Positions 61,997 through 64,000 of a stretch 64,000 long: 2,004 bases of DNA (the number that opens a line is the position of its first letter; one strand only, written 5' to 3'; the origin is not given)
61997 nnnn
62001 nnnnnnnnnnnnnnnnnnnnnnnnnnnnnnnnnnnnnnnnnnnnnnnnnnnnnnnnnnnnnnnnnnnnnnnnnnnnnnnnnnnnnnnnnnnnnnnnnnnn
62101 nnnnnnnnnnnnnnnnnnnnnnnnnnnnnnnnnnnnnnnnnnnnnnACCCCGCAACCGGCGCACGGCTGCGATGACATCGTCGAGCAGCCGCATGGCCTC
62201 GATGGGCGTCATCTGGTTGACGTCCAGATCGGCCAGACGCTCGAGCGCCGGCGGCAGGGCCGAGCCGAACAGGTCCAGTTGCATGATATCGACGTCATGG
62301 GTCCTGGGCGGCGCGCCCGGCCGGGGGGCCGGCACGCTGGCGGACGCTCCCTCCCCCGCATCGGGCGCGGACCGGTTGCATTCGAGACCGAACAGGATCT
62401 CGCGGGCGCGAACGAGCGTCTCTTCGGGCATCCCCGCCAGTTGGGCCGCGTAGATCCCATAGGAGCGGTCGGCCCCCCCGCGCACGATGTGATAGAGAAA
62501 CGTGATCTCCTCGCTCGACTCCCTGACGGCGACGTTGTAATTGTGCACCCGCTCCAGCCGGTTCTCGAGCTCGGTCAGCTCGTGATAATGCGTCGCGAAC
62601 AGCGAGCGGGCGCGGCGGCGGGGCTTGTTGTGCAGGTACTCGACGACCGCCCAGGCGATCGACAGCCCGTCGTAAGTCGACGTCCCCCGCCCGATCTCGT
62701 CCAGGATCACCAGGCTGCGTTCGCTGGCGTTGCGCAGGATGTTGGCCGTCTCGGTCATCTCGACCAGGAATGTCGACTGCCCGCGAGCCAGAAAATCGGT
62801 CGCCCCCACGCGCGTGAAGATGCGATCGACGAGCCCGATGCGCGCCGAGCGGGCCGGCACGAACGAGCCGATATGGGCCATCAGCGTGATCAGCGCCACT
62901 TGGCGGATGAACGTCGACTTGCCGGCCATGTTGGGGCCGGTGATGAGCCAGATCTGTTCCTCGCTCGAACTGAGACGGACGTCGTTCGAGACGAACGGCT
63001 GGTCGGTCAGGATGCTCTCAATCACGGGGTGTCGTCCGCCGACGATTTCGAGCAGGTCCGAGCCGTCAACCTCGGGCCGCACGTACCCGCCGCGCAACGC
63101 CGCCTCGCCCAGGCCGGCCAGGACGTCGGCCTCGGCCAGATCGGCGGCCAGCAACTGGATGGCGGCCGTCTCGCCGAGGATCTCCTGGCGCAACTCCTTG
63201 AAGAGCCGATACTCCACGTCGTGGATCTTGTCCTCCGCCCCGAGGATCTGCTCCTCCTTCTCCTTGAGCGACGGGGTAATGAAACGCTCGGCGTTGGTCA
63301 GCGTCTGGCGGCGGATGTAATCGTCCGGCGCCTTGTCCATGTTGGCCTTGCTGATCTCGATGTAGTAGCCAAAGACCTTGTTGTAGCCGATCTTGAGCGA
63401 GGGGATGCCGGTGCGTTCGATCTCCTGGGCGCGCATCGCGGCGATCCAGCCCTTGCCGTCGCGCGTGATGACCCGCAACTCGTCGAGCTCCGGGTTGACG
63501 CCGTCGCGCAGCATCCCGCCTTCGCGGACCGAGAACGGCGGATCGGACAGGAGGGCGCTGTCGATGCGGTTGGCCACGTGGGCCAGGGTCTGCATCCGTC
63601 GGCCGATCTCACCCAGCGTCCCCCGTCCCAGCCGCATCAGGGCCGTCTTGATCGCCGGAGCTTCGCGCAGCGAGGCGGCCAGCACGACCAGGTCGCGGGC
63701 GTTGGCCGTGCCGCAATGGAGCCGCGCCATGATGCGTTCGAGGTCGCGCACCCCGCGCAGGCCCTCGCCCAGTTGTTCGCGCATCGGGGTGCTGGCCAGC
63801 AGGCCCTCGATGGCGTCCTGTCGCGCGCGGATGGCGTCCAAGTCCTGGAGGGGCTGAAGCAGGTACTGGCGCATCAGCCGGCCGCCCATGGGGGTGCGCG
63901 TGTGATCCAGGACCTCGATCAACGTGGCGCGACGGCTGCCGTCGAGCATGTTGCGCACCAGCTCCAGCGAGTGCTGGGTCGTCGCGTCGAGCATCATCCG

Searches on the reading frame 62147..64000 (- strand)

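Call 28: search_protein_families(library=pfam, proteins=[window:62147-64000:-], max_evalue=0.001)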
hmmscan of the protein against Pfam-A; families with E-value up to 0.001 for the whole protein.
window:62147-64000:- (618 aa): 3 families
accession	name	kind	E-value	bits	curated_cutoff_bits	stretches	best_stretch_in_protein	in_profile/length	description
PF00488.27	MutS_V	-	1.1e-83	280.3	30.2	1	351-539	1-187/188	MutS domain V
PF05192.23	MutS_III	-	4.6e-47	161.3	34.1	1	8-297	2-193/194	MutS domain III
PF05190.23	MutS_IV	-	7.5e-30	103.5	22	1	167-257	1-91/92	MutS family domain IV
